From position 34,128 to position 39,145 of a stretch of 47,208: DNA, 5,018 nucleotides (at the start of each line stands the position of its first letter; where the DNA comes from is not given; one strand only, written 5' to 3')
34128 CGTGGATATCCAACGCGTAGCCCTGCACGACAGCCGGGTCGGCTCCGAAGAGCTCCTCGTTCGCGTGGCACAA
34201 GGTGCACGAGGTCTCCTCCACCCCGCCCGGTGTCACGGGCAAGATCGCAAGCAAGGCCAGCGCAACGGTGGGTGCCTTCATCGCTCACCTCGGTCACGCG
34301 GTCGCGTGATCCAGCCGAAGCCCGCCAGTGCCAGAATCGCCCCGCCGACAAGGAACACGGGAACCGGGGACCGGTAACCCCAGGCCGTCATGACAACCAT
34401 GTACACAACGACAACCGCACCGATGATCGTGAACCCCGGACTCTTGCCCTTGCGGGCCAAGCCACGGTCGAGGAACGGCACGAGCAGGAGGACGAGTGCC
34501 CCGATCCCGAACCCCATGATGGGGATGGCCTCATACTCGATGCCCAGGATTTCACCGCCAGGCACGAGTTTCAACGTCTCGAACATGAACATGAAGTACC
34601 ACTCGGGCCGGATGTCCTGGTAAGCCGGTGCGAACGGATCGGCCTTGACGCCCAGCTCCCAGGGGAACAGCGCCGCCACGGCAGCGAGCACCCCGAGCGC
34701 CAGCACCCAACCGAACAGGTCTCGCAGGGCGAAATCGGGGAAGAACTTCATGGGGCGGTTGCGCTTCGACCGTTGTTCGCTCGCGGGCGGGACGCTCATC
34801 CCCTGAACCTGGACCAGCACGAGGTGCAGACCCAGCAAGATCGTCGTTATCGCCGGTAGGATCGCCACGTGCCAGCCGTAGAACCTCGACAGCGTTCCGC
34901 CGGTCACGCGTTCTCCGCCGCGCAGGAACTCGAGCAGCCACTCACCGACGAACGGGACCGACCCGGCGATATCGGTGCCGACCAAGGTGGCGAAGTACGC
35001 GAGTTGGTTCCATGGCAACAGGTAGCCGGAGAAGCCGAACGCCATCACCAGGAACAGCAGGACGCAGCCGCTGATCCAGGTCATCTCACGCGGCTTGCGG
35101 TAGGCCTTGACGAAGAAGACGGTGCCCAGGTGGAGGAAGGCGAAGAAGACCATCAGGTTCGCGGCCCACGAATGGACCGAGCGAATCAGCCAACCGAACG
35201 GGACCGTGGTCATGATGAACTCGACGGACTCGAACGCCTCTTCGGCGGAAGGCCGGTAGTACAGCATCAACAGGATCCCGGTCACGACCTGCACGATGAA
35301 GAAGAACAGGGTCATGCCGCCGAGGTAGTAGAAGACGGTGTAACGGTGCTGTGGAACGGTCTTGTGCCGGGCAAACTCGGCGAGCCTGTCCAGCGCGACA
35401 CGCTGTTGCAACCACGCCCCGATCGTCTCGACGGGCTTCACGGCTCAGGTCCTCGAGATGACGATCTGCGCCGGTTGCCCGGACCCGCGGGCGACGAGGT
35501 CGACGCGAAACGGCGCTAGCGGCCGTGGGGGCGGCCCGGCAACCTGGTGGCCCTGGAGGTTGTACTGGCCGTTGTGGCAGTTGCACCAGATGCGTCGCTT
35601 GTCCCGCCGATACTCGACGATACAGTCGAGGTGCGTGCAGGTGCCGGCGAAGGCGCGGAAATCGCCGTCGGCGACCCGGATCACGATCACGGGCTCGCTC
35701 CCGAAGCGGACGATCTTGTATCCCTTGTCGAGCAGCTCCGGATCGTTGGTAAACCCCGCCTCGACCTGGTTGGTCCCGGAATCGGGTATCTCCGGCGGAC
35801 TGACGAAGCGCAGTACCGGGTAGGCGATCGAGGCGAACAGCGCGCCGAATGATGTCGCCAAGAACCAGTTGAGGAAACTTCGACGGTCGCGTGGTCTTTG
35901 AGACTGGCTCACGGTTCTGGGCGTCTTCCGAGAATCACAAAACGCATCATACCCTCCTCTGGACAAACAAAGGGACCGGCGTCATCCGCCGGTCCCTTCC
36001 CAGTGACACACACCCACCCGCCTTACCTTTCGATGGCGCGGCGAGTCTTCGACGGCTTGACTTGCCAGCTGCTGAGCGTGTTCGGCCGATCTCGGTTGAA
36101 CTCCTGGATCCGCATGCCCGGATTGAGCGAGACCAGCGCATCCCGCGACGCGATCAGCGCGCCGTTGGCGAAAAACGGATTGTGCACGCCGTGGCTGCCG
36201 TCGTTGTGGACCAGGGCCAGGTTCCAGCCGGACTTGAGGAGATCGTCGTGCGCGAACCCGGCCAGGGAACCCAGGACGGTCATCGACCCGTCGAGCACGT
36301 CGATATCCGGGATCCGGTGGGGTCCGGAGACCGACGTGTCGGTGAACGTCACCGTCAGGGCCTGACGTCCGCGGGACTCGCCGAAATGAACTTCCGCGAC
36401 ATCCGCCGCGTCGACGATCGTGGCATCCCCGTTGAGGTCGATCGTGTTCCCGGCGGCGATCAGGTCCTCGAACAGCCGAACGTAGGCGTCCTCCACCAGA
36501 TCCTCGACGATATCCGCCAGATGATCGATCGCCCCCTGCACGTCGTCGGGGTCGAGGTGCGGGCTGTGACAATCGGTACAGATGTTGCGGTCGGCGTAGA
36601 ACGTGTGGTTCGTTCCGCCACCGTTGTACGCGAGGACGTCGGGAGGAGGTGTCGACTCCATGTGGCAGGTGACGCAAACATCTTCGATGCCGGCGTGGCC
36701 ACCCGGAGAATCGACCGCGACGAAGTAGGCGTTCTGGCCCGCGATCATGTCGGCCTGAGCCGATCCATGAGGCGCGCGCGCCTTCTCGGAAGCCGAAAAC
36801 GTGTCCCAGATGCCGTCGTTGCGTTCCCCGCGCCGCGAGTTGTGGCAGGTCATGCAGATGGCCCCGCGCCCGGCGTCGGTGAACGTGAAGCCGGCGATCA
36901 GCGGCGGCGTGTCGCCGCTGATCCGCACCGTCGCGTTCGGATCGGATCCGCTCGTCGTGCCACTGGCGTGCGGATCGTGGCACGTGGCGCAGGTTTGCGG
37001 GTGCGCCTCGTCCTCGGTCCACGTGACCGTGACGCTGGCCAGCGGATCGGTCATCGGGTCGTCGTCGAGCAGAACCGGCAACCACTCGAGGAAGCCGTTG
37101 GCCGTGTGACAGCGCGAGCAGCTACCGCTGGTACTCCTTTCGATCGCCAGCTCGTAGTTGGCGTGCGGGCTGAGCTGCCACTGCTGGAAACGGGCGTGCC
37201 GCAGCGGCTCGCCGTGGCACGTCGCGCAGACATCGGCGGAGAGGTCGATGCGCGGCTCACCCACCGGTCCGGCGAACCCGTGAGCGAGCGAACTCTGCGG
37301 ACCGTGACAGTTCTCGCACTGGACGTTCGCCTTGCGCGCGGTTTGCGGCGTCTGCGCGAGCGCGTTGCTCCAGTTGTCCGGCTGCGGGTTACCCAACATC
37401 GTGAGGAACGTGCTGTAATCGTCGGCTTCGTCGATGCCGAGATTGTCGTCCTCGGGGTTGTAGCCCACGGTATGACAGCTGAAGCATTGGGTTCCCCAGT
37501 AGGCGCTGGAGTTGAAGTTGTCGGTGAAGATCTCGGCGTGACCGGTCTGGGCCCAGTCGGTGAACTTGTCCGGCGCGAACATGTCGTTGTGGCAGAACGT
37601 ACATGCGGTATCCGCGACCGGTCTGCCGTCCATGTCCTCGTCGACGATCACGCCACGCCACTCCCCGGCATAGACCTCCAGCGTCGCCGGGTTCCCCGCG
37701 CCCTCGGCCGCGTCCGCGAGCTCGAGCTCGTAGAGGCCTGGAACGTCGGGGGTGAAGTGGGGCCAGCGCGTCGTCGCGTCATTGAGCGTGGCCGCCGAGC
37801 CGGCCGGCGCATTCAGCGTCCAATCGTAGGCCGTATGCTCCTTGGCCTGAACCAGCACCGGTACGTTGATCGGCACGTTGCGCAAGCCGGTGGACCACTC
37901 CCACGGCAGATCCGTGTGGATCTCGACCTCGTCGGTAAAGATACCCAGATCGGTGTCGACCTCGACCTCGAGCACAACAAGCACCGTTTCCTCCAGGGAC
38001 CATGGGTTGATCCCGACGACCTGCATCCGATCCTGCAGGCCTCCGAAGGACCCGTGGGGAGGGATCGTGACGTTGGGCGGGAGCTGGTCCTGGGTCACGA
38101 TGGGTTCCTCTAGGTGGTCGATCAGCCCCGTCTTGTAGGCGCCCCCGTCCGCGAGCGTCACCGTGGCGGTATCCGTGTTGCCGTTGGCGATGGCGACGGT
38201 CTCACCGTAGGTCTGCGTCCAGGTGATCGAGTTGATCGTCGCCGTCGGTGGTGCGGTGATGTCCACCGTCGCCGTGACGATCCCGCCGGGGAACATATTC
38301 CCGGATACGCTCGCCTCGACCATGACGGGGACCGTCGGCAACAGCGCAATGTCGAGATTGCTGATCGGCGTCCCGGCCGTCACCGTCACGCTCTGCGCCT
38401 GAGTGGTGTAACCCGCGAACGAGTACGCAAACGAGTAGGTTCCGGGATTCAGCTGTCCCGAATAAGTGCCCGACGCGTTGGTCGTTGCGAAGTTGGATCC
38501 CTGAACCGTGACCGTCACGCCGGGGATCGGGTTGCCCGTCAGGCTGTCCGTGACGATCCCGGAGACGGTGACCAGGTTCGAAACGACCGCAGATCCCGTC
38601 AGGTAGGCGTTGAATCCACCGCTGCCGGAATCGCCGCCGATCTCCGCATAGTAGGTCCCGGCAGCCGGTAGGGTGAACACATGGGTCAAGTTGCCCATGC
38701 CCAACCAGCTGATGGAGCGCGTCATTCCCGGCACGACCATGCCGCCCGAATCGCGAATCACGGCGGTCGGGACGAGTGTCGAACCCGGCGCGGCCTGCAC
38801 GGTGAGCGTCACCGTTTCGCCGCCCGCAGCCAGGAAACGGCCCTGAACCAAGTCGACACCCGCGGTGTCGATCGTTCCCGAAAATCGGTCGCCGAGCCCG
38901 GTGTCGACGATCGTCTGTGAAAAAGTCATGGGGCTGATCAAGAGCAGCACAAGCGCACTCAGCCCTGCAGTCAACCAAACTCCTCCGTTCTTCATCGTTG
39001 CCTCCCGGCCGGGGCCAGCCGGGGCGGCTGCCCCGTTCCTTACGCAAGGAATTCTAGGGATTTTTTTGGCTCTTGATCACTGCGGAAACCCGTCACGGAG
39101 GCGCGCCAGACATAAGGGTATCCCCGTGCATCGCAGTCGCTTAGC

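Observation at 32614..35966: Rieske/cytochrome b6-type complex with an 11-haem membrane-anchored cytochrome in place of cytochrome c1/f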

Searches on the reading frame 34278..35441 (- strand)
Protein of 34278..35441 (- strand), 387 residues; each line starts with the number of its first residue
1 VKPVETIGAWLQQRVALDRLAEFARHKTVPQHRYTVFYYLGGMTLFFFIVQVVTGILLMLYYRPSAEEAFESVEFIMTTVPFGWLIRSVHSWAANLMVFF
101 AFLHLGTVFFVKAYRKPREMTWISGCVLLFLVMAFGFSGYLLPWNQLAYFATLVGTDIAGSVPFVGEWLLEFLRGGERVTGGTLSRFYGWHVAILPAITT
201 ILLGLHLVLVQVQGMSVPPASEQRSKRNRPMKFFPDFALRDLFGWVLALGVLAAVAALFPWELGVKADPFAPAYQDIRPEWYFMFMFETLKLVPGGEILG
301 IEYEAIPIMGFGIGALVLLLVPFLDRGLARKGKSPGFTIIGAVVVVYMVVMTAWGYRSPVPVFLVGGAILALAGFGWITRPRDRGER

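Call 4: search_protein_families(library=pfam, proteins=[window:34278-35441:-], max_evalue=0.01)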
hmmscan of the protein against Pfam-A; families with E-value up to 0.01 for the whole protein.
window:34278-35441:- (387 aa): 5 families
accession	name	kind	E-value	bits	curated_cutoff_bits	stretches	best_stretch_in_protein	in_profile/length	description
PF00033.24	Cytochrome_B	-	2.9e-52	177.7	27.2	1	34-213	10-188/189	Cytochrome b/b6/petB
PF13631.11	Cytochrom_B_N_2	-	1.3e-45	155.9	27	1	96-263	2-166/169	Cytochrome b(N-terminal)/b6/petB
PF00032.22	Cytochrom_B_C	-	4.4e-09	36.9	20.7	1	275-372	9-99/102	Cytochrome b(C-terminal)/b6/petD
PF01292.26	Ni_hydr_CYTB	-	3.9e-06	27.2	30.1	1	10-117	71-171/179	Prokaryotic cytochrome b561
PF14358.11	DUF4405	-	8e-05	23.5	26.7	1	43-107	5-64/66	Domain of unknown function (DUF4405)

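Call 17: search_solved_structures(query=window:34278-35438:-, max_evalue=0.00001)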
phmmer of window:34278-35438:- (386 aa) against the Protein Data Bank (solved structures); distinct sequences matched with E-value up to 0.00001: 54.
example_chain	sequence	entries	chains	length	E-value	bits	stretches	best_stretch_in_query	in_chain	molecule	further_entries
6rqf_I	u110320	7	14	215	4.7e-58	200.3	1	7-217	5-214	Cytochrome b6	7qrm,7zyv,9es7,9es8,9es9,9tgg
1q90_B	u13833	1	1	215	1.3e-56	195.5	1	7-217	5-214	Cytochrome b6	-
1vf5_A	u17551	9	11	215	3.1e-55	191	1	7-217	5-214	CYTOCHROME B6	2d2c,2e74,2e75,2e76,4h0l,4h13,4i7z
2zt9_A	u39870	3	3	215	2.4e-54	188.1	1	7-217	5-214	Cytochrome b6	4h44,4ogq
7r0w_I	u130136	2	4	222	6.2e-54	186.7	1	7-217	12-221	Cytochrome b6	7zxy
8smr_I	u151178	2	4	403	4.5e-48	167.4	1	8-363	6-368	Cytochrome b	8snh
6kls_B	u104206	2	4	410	8.5e-48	166.5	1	4-375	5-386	cytochrome b subunit | Cytochrome b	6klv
9h8t_J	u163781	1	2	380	2.4e-41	145.2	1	33-295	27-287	Cytochrome b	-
29ye_B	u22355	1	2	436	1.9e-40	142.3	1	6-354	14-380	Cytochrome b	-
1zrt_C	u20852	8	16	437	1.9e-40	142.3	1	6-354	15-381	Cytochrome b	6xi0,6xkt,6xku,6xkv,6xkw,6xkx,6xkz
29xz_B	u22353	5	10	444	2e-40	142.2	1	6-354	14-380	Cytochrome b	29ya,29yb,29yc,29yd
2qjp_A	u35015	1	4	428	9.9e-40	139.9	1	5-355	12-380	Cytochrome b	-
5kkz_A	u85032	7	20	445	1.1e-39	139.7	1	5-355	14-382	Cytochrome b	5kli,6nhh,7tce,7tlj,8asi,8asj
2qjk_A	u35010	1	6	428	1.5e-39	139.4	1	5-355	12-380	Cytochrome b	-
6nin_A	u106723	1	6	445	1.5e-39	139.3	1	5-355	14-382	Cytochrome b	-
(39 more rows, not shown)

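Call 22: search_protein_families(library=ncbifam, proteins=[window:34278-35441:-], max_evalue=0.01)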
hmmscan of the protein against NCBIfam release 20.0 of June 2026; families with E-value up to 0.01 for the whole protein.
window:34278-35441:- (387 aa): 5 families
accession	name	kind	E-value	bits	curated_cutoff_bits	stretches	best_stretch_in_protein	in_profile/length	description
NF002990.0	PRK03735.1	subfamily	1.1e-67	228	325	1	6-218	4-222/223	cytochrome b6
NF040969.1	cytb_ExtP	equivalog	5.7e-67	225.5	290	1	20-217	5-204/205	selenite/tellurite reduction operon b-type cytochrome ExtP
NF050120.1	bc1_QcrB_actin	exception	4.5e-44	151.1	500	1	10-330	1-343/458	cytochrome bc1 complex cytochrome b subunit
NF041076.1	cyt_b_SoxC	equivalog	6.8e-42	144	740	2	9-220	3-203/542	proton pump complex cytochrome B SoxC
TIGR01156.1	cytb6_f_IV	equivalog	8.8e-06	25.7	127.05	1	248-348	47-143/160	cytochrome b6-f complex subunit IV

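Call 42: search_solved_structures(query=window:34278-35441:-, max_evalue=1e-50, show_alignments=2)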
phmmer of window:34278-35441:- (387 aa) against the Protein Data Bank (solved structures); distinct sequences matched with E-value up to 1e-50: 5.
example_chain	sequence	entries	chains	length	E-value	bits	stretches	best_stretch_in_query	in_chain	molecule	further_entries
6rqf_I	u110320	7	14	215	4.7e-58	200.3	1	8-218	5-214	Cytochrome b6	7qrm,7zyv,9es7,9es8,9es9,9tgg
1q90_B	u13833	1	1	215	1.3e-56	195.5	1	8-218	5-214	Cytochrome b6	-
1vf5_A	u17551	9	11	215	3.1e-55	191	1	8-218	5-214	CYTOCHROME B6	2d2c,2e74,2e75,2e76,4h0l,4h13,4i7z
2zt9_A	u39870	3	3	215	2.3e-54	188.1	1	8-218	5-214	Cytochrome b6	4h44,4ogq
7r0w_I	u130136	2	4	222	6.7e-54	186.6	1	7-218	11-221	Cytochrome b6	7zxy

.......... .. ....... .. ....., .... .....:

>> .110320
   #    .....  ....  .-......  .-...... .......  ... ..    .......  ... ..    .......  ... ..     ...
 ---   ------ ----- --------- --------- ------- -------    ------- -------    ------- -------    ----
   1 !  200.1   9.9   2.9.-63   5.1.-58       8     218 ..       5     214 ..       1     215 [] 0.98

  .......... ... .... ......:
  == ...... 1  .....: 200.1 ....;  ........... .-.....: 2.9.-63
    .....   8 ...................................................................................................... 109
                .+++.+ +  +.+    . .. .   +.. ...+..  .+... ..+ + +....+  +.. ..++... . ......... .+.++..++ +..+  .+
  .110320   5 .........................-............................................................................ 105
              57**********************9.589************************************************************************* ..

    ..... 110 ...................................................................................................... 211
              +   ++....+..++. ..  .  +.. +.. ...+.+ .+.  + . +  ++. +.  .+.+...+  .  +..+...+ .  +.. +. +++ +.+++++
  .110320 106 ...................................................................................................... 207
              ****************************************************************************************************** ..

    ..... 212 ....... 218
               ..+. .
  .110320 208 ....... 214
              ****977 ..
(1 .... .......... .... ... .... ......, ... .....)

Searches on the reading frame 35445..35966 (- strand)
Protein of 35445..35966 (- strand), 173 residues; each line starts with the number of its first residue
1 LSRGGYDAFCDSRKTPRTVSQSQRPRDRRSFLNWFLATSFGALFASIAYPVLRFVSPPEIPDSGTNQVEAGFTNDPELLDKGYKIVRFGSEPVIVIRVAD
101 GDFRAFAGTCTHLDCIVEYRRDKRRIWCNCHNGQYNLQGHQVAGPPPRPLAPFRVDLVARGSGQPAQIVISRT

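Call 4: search_protein_families(library=pfam, proteins=[window:35445-35966:-], max_evalue=0.01)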
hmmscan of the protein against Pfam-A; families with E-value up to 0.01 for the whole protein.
window:35445-35966:- (173 aa): 2 families
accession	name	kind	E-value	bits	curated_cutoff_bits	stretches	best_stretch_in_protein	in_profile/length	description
PF00355.32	Rieske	-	6.7e-13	48.8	20.3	1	80-153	13-87/88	Rieske [2Fe-2S] domain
PF25471.1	TM_PetC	-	3.9e-05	23.8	37.1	1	27-59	8-40/48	Iron-sulfur subunit PetC transmembrane anchor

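Call 18: search_solved_structures(query=window:35445-35963:-, max_evalue=0.001)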
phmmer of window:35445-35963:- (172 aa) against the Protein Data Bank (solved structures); distinct sequences matched with E-value up to 0.001: 28.
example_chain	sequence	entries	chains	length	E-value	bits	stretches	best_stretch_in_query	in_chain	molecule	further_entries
9rk4_A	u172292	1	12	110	9.3e-13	51.7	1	74-156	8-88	Similar to the Rieske Protein II of bc1 complex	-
7zxy_D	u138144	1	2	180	3.1e-12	50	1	26-150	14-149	Cytochrome b6-f complex iron-sulfur subunit 2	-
7r0w_D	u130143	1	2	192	3.5e-12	49.9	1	26-150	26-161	Rieske domain, PetC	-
8hn2_A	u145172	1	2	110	6.5e-11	45.7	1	82-156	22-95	Cytochrome b6-f complex iron-sulfur subunit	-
3fou_A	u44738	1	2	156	9.1e-11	45.3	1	91-155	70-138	Quinol-cytochrome c reductase, Rieske iron-sulfur subunit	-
1nyk_A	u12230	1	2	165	1.1e-10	44.9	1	91-155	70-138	Rieske iron-sulfur protein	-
2zt9_D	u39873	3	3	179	1.5e-09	41.3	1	26-150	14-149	Cytochrome b6-f complex iron-sulfur subunit 1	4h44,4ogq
1q90_C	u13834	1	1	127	2.1e-09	40.8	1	89-159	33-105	Cytochrome B6-F complex iron-sulfur subunit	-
1rfs_A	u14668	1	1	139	6.1e-09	39.3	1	91-155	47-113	RIESKE PROTEIN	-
6rqf_L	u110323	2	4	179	7.5e-09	39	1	91-155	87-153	Cytochrome b6-f complex iron-sulfur subunit, chloroplastic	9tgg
7qrm_D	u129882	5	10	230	1.2e-08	38.4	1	91-155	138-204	Cytochrome b6-f complex iron-sulfur subunit, chloroplastic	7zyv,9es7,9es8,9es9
1vf5_D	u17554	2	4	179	1.5e-08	38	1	25-150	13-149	RIESKE IRON-SULFUR PROTEIN | Cytochrome b6-f complex iron-sulfur subunit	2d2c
2e74_D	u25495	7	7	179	2e-08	37.6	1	25-150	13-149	Cytochrome b6-f complex iron-sulfur subunit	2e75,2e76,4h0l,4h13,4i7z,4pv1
3azc_A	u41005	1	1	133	2.5e-07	34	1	90-153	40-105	Cytochrome b6-f complex iron-sulfur subunit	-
9rk3_A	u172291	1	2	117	4.1e-07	33.3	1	98-157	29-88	Similar to Rieske 2Fe-2S iron sulfur protein (Cytochrome b6-F complex)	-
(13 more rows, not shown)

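Call 22: search_protein_families(library=ncbifam, proteins=[window:35445-35966:-], max_evalue=0.01)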
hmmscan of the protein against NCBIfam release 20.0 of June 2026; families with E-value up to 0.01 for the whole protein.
window:35445-35966:- (173 aa): 8 families
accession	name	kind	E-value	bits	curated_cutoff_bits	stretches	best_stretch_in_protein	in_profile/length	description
NF045928.1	Cytb6fFeSPetC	equivalog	5.5e-15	55.2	250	1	25-157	11-155/179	cytochrome b6-f complex iron-sulfur subunit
NF010001.0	PRK13474.1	subfamily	1.1e-14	54.1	154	1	23-156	9-153/178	cytochrome b6-f complex iron-sulfur subunit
TIGR01416.1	Rieske_proteo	equivalog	8.9e-11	42.1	97.4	1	94-151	100-161/176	ubiquinol-cytochrome c reductase iron-sulfur subunit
NF041174.1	SDX_Thmprot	equivalog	7.3e-08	32.5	170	1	85-146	18-80/109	sulredoxin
NF050121.1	bc1_QcrA_actin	exception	4.8e-07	29.6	275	1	101-156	238-296/319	cytochrome bc1 complex Rieske iron-sulfur subunit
TIGR02694.1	arsenite_ox_S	equivalog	9.9e-05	22.2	95.65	1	99-137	47-85/129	arsenate reductase (azurin) small subunit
NF058607.1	GlBtMonoOxGbcA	equivalog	0.00065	18.2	670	1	79-140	66-130/420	glycine betaine monooxygenase oxygenase subunit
NF007422.0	PRK09965.1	equivalog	0.0082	16.2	113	0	86-156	18-90/106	bifunctional 3-phenylpropionate/cinnamic acid dioxygenase ferredoxin subunit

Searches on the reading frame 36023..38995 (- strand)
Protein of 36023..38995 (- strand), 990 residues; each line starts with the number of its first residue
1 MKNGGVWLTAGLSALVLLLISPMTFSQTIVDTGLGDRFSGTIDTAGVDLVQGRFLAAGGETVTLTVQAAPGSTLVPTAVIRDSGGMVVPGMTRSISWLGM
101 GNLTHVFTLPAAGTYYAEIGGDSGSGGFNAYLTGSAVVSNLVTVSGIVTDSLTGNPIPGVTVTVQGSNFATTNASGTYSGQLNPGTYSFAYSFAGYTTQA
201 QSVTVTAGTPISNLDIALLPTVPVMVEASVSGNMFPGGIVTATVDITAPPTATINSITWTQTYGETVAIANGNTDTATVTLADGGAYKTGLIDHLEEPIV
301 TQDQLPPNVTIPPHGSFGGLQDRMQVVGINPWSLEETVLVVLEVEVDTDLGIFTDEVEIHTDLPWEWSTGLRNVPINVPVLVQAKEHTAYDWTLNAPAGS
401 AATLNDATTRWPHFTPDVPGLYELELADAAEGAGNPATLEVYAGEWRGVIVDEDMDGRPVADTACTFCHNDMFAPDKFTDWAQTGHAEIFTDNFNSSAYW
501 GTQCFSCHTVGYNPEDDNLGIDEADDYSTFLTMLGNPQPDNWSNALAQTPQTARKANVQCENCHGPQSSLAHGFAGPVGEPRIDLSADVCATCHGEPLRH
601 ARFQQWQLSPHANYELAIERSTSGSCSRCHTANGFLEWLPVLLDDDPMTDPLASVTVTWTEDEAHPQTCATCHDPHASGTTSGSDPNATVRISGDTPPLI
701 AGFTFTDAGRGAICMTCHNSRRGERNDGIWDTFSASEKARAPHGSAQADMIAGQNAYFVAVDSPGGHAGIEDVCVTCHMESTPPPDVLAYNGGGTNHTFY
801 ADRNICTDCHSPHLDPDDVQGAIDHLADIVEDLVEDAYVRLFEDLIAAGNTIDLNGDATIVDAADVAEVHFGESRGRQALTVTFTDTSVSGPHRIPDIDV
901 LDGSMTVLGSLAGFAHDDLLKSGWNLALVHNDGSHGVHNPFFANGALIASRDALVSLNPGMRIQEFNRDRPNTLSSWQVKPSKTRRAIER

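Call 4: search_protein_families(library=pfam, proteins=[window:36023-38995:-], max_evalue=0.01)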
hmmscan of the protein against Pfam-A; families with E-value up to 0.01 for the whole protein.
window:36023-38995:- (990 aa): 7 families
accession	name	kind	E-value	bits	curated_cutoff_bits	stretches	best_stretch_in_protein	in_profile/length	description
PF13620.12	CarboxypepD_reg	-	7.3e-16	58.7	32.3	1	143-218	1-81/82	Carboxypeptidase regulatory-like domain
PF13715.12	CarbopepD_reg_2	-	1.1e-12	48.3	32.2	1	144-210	1-69/88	CarboxypepD_reg-like domain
PF22113.1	Mtrc-MtrF_II-IV_dom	-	1.9e-12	47.5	30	2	712-815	29-131/176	Outer membrane cytochrome MtrC/MtrF-like, domains II/IV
PF14522.11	Cytochrome_C7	-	2.2e-11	43.9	24.8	1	554-631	10-67/67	Cytochrome c7 and related cytochrome c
PF09699.15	Paired_CXXCH_1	-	3.9e-11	42.9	20.6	0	559-596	8-38/41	Doubled CXXCH motif (Paired_CXXCH_1)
PF14537.11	Cytochrom_c3_2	-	1.7e-06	28.9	25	1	555-631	4-65/79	Cytochrome c3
PF22678.1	Cytochrom_c_NrfB-like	-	0.0015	19.4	27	0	714-822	1-77/89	Cytochrome c-type protein NrfB-like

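Call 22: search_protein_families(library=ncbifam, proteins=[window:36023-38995:-], max_evalue=0.01)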
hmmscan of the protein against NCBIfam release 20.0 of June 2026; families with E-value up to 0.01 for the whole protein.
window:36023-38995:- (990 aa): 5 families
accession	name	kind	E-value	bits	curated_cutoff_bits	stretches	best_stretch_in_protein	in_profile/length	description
NF041198.1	UshA_like_PCGU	equivalog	7.3e-11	41.3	275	1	462-596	408-510/519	UshA-like (seleno)protein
TIGR03508.1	decahem_SO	subfamily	9.9e-08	31.8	192.2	1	551-756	28-211/258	DmsE family decaheme c-type cytochrome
TIGR04056.1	OMP_RagA_SusC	subfamily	1.3e-06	27.1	368.25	1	143-205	2-63/981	SusC/RagA family TonB-linked outer membrane protein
NF041028.1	decahem_GSU2203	exception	2.4e-05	23.7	325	0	714-816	39-138/317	GSU2203 family decaheme c-type cytochrome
NF041321.1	Alpha-amyl_MalA_Halo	equivalog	0.006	15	875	1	388-447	27-83/666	alpha-amylase MalA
